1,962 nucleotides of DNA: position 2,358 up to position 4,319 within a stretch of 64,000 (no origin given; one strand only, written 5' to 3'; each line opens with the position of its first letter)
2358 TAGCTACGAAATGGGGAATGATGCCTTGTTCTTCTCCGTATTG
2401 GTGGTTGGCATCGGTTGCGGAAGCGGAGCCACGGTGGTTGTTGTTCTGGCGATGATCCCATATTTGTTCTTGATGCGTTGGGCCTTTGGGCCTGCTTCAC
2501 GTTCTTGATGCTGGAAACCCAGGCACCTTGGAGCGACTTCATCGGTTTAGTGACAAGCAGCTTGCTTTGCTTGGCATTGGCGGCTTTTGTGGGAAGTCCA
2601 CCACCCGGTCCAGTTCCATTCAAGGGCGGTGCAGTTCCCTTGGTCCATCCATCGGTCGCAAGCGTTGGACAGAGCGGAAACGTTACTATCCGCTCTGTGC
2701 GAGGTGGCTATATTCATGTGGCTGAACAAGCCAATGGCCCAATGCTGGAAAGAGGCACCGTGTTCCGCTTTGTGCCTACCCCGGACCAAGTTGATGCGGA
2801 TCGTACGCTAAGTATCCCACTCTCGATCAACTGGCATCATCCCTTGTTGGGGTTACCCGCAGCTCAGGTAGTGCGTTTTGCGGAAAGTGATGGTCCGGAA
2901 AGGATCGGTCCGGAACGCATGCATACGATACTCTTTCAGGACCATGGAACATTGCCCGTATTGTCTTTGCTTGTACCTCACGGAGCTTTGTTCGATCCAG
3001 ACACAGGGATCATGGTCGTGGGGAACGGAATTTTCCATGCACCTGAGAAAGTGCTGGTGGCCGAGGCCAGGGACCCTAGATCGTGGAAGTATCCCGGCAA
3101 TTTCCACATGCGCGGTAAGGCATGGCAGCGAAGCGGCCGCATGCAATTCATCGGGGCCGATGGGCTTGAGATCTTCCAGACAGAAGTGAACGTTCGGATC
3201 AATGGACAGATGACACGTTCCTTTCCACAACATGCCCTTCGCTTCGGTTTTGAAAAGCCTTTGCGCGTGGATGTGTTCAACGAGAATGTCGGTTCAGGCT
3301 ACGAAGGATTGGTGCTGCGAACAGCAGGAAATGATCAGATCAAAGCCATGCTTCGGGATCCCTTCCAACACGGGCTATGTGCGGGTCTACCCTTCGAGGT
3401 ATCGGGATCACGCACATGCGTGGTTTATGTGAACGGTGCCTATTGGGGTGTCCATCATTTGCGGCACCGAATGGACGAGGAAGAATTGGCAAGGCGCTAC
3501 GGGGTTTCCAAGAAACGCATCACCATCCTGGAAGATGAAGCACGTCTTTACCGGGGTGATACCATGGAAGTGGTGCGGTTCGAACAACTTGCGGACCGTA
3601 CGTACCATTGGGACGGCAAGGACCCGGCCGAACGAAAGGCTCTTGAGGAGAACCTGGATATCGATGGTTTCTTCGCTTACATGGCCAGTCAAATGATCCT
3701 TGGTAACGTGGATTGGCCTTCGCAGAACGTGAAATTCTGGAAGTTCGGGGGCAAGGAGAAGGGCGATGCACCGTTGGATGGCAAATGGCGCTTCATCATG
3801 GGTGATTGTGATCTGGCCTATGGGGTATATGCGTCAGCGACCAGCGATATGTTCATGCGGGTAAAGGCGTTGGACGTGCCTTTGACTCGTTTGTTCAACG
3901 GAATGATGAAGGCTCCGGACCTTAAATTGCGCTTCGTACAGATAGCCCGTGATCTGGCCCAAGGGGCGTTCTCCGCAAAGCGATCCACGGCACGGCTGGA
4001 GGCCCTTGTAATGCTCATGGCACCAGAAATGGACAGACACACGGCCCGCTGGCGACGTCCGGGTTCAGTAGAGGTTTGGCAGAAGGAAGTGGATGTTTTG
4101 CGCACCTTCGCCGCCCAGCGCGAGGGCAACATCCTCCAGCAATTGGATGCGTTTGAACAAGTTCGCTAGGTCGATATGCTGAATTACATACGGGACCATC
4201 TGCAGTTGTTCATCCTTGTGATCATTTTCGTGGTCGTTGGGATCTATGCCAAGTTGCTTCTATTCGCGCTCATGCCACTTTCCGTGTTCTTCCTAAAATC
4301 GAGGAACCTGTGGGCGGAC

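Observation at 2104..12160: Operon-like cluster pairing two CotH-family atypical kinases with a Wzy_C (O-antigen-ligase-like) membrane protein, a metallophosphoesterase, a sugar epimerase and an AsnB-type amidotransferase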

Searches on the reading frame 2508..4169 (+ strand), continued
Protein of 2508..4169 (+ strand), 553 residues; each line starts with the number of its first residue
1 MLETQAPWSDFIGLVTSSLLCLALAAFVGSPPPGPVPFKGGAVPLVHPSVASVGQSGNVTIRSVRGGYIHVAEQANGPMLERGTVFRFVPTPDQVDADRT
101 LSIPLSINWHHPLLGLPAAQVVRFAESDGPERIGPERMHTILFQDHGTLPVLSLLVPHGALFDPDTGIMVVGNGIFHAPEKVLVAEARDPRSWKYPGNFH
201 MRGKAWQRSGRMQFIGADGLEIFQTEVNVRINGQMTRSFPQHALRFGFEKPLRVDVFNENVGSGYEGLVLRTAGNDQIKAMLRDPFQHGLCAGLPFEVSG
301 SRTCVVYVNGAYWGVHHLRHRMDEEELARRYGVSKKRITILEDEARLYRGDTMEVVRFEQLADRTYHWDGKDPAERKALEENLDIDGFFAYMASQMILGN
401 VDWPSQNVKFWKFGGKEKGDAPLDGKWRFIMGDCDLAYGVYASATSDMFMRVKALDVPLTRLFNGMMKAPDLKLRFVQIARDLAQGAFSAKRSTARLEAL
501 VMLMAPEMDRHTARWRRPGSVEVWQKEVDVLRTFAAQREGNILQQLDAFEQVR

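Call 81: find_encoding_contigs(protein=P0492, flank=8000, max_places=1)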
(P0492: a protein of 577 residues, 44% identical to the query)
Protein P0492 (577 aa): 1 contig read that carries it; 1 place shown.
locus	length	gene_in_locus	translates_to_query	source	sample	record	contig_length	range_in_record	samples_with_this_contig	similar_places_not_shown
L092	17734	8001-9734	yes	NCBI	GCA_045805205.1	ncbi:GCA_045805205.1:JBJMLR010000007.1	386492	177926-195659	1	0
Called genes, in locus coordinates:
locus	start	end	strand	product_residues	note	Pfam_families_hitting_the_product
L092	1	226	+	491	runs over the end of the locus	-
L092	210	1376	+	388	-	-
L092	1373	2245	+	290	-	PF01370:Epimerase, PF04321:RmlD_sub_bind, PF16363:GDP_Man_Dehyd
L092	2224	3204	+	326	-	PF21360:PylC-like_N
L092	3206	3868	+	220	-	PF00702:Hydrolase, PF13419:HAD_2, PF13242:Hydrolase_like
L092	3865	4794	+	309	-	PF00535:Glycos_transf_2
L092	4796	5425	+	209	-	PF17836:PglD_N, PF00132:Hexapep (faint), PF25084:LbH_EIF2B (faint), PF25087:GMPPB_C (weak)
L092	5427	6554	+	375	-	PF01041:DegT_DnrJ_EryC1, PF00155:Aminotran_1_2, PF00266:Aminotran_5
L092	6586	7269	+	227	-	PF16316:DUF4956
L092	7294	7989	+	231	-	PF09359:VTC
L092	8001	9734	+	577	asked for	PF13287:Fn3_assoc, PF13290:CHB_HEX_C_1, PF08757:CotH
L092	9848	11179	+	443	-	PF04932:Wzy_C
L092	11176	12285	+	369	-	-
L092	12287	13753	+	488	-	PF03062:MBOAT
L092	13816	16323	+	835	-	PF08757:CotH, PF13229:Beta_helix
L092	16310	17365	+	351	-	-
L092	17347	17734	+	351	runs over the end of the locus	PF00534:Glycos_transf_1, PF13692:Glyco_trans_1_4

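Call 83: search_protein_families(library=pfam, proteins=[L091:6590-7273:+, L092:6586-7269:+, L090:7302-7973:+, L091:7276-7971:+, L090:14362-15438:+, L091:13727-14785:+, L092:16310-17365:+, L090:10956-11888:+, L092:11176-12285:+, L086:13132-14205:+], max_evalue=0.01)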
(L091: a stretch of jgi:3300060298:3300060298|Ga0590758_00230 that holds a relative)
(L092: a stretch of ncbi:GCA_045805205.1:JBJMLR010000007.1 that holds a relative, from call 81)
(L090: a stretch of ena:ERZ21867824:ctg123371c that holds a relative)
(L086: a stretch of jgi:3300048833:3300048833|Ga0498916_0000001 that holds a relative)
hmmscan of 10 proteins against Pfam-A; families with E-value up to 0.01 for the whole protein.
L091:6590-7273:+ (227 aa): 1 family
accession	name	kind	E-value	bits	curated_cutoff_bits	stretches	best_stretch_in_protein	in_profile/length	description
PF16316.10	DUF4956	-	4.3e-16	59.5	30.6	1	49-135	17-108/169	Domain of unknown function (DUF4956)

L092:6586-7269:+ (227 aa): 1 family
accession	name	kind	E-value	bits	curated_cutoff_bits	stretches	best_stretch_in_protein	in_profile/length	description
PF16316.10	DUF4956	-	4.9e-18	65.8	30.6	1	41-179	10-154/169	Domain of unknown function (DUF4956)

L090:7302-7973:+ (223 aa): 1 family
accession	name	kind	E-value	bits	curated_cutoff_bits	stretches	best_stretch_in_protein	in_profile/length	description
PF16316.10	DUF4956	-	2.9e-05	24.3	30.6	1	44-168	12-141/169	Domain of unknown function (DUF4956)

L091:7276-7971:+ (231 aa): 1 family
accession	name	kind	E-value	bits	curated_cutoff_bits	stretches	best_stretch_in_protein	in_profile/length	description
PF09359.15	VTC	-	6.8e-29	101.5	23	1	13-229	2-234/235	VTC domain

L090:14362-15438:+ (358 aa): 1 family
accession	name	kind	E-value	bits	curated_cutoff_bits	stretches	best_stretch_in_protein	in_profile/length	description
PF00149.33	Metallophos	-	8.1e-05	23.6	21.5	1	73-195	21-169/191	Calcineurin-like phosphoesterase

L091:13727-14785:+ (352 aa): 0 families

L092:16310-17365:+ (351 aa): 0 families

L090:10956-11888:+ (310 aa): 0 families

L092:11176-12285:+ (369 aa): 3 families
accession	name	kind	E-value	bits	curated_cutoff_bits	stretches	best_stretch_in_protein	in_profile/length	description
PF07611.17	DUF1574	-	0.0019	18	29.1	0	227-319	220-311/342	Protein of unknown function (DUF1574)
PF08581.15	Tup_N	-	0.0028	18.4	28.7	0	230-267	39-74/77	Tup N-terminal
PF13472.12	Lipase_GDSL_2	-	0.0034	18.3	32.9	0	240-352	70-177/178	GDSL-like Lipase/Acylhydrolase family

L086:13132-14205:+ (357 aa): 1 family
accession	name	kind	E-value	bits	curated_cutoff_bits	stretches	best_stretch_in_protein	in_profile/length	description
PF00149.33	Metallophos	-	6.2e-05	23.9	21.5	1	89-198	30-163/191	Calcineurin-like phosphoesterase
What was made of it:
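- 2104..2508 (+): g1: 134-aa polytopic membrane protein, equal to the N-terminal membrane half of DUF4956; the C-terminal ~90-aa cytoplasmic part is missing. Those proteins hit PF16316 (call 83).
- On Calcineurin-like metallophosphoesterases (PF00149) - 8167-9225: Some orthologues pass and some do not (call 83).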

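Call 86: find_related_loci(query=A5, collection=metagenome_contigs, flank=10000)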
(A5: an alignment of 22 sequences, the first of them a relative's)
Query A5 (572 aa) in metagenome_contigs; peptide patterns used: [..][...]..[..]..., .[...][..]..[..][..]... (x = any residue, [..] = any of these).
600 stretches matched a pattern (row limit reached: there are more); 576 encode a relative of the query (tblastn E <= 1e-3); the best 80 are kept; 80 distinct loci.
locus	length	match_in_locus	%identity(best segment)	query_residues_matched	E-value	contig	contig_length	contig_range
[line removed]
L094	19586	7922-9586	43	17-571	7e-150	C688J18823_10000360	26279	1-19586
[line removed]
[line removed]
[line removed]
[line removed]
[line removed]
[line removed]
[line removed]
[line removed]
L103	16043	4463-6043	37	37-563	6e-99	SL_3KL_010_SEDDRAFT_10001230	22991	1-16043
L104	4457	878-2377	36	51-566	4e-99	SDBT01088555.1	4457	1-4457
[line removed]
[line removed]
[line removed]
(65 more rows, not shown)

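Call 88: find_encoding_contigs(protein=P0278, flank=9000, max_places=1)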
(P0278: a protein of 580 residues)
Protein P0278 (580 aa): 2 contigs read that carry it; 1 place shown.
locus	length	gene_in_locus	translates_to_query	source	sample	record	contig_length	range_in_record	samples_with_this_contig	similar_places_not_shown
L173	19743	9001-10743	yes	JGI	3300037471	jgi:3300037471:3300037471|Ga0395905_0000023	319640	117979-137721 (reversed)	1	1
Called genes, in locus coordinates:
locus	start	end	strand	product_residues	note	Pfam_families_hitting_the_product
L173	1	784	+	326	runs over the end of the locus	PF21360:PylC-like_N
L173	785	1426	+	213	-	PF00702:Hydrolase, PF13419:HAD_2, PF13242:Hydrolase_like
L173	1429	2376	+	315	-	PF00535:Glycos_transf_2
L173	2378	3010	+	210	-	PF00132:Hexapep (faint), PF17836:PglD_N, PF25084:LbH_EIF2B (faint), PF25087:GMPPB_C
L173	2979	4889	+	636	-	PF05090:HTTM, PF04134:DCC1-like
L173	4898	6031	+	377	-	PF00155:Aminotran_1_2, PF01041:DegT_DnrJ_EryC1, PF01212:Beta_elim_lyase (weak), PF00266:Aminotran_5 (weak)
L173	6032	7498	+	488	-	-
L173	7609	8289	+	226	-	PF16316:DUF4956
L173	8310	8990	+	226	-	PF09359:VTC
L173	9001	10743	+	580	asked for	PF13287:Fn3_assoc, PF13290:CHB_HEX_C_1 (weak), PF08757:CotH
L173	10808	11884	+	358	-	PF02353:CMAS (weak), PF08241:Methyltransf_11, PF08242:Methyltransf_12, PF13649:Methyltransf_25, PF13847:Methyltransf_31, PF03966:Trm112p (weak)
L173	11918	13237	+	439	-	PF04932:Wzy_C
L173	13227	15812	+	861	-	PF08757:CotH, PF13229:Beta_helix (weak)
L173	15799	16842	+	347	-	-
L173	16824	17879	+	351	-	PF13579:Glyco_trans_4_4 (weak), PF00534:Glycos_transf_1, PF13692:Glyco_trans_1_4, PF20706:GT4-conflict (weak)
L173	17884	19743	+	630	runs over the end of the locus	PF13522:GATase_6, PF13537:GATase_7, PF00733:Asn_synthase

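Call 89: find_encoding_contigs(protein=P0485, flank=9000, max_places=1)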
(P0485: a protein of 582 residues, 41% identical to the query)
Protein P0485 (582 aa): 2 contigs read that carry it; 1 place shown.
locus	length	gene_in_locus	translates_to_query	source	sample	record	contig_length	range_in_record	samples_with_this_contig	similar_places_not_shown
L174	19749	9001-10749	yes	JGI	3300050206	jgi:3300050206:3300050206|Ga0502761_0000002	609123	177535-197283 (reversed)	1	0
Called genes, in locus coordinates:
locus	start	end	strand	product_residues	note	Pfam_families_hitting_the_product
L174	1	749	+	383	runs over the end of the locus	PF00534:Glycos_transf_1, PF13692:Glyco_trans_1_4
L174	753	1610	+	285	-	PF01073:3Beta_HSD, PF01370:Epimerase, PF04321:RmlD_sub_bind, PF16363:GDP_Man_Dehyd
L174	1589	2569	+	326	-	PF21360:PylC-like_N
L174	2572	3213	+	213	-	PF00702:Hydrolase, PF13419:HAD_2, PF13242:Hydrolase_like (weak)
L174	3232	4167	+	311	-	PF00535:Glycos_transf_2, PF10111:Glyco_tranf_2_2 (weak)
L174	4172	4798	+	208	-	PF17836:PglD_N (faint), PF25084:LbH_EIF2B (faint), PF00132:Hexapep (faint), PF25087:GMPPB_C (weak)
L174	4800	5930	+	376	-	PF01041:DegT_DnrJ_EryC1, PF00155:Aminotran_1_2, PF00266:Aminotran_5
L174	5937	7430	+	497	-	-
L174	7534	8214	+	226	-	PF16316:DUF4956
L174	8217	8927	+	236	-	PF09359:VTC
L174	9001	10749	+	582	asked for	PF13287:Fn3_assoc, PF13290:CHB_HEX_C_1, PF08757:CotH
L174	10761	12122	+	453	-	PF04932:Wzy_C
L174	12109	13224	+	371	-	-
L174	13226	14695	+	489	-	PF03062:MBOAT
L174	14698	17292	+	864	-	PF08757:CotH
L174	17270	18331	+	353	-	-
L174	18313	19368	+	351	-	PF00534:Glycos_transf_1, PF13692:Glyco_trans_1_4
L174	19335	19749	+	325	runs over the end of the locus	PF04321:RmlD_sub_bind, PF05368:NmrA (faint), PF01073:3Beta_HSD, PF01370:Epimerase, PF02719:Polysacc_synt_2, PF07993:NAD_binding_4 (faint), PF13460:NAD_binding_10, PF16363:GDP_Man_Dehyd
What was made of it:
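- L092, L173 and L174 have no u genes within 8-9 kb (calls 81, 88, 89).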

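Call 90: find_encoding_contigs(protein=P0260, flank=9000, max_places=1)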
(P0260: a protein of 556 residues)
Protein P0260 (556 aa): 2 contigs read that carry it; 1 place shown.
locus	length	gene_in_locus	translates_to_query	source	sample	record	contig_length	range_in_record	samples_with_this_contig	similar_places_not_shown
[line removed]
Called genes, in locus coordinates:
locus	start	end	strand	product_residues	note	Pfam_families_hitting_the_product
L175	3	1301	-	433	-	?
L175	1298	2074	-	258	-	-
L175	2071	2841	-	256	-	-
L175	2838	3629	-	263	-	-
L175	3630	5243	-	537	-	PF18962:Por_Secre_tail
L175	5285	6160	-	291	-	PF18962:Por_Secre_tail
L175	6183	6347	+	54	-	-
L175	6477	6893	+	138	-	PF16316:DUF4956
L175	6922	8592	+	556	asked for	PF13290:CHB_HEX_C_1, PF13287:Fn3_assoc, PF08757:CotH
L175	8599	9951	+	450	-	PF04932:Wzy_C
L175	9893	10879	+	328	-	-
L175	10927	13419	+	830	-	PF08757:CotH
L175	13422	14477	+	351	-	-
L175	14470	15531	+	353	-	PF00534:Glycos_transf_1, PF13692:Glyco_trans_1_4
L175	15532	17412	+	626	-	PF13522:GATase_6, PF13537:GATase_7, PF00733:Asn_synthase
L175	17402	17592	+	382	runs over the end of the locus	PF00534:Glycos_transf_1, PF13692:Glyco_trans_1_4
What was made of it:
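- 2104..2508 (+): A 138-aa truncated DUF4956 sits in the same position in L175 (call 90).
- VTC and the DUF4956 C-terminal part are lost together here and in L175 (call 90).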

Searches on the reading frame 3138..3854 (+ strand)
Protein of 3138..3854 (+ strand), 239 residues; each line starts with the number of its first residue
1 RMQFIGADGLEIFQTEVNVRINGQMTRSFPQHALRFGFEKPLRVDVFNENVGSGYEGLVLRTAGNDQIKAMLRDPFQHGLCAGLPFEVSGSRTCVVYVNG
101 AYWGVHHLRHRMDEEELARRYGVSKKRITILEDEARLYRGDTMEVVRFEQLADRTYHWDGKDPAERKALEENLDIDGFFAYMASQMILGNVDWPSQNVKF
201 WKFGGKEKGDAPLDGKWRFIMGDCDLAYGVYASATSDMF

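Call 44: search_solved_structures(query=window:3138-3854:+, max_evalue=10, show_alignments=3)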
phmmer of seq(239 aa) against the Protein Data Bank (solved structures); distinct sequences matched with E-value up to 10: 5.
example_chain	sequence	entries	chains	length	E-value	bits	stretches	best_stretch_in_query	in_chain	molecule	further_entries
4gxp_A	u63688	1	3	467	0.085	15.5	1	152-194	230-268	Beta-glucosidase Chimeric protein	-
3ahy_A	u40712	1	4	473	0.096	15.3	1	152-194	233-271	Beta-glucosidase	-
5jbk_A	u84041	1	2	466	0.13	14.9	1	152-195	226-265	Beta-glucosidase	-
6efu_A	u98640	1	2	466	0.13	14.9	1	152-195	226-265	Beta-glucosidase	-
5bwf_A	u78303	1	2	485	0.13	14.8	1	152-195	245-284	Beta-1,4-glucosidase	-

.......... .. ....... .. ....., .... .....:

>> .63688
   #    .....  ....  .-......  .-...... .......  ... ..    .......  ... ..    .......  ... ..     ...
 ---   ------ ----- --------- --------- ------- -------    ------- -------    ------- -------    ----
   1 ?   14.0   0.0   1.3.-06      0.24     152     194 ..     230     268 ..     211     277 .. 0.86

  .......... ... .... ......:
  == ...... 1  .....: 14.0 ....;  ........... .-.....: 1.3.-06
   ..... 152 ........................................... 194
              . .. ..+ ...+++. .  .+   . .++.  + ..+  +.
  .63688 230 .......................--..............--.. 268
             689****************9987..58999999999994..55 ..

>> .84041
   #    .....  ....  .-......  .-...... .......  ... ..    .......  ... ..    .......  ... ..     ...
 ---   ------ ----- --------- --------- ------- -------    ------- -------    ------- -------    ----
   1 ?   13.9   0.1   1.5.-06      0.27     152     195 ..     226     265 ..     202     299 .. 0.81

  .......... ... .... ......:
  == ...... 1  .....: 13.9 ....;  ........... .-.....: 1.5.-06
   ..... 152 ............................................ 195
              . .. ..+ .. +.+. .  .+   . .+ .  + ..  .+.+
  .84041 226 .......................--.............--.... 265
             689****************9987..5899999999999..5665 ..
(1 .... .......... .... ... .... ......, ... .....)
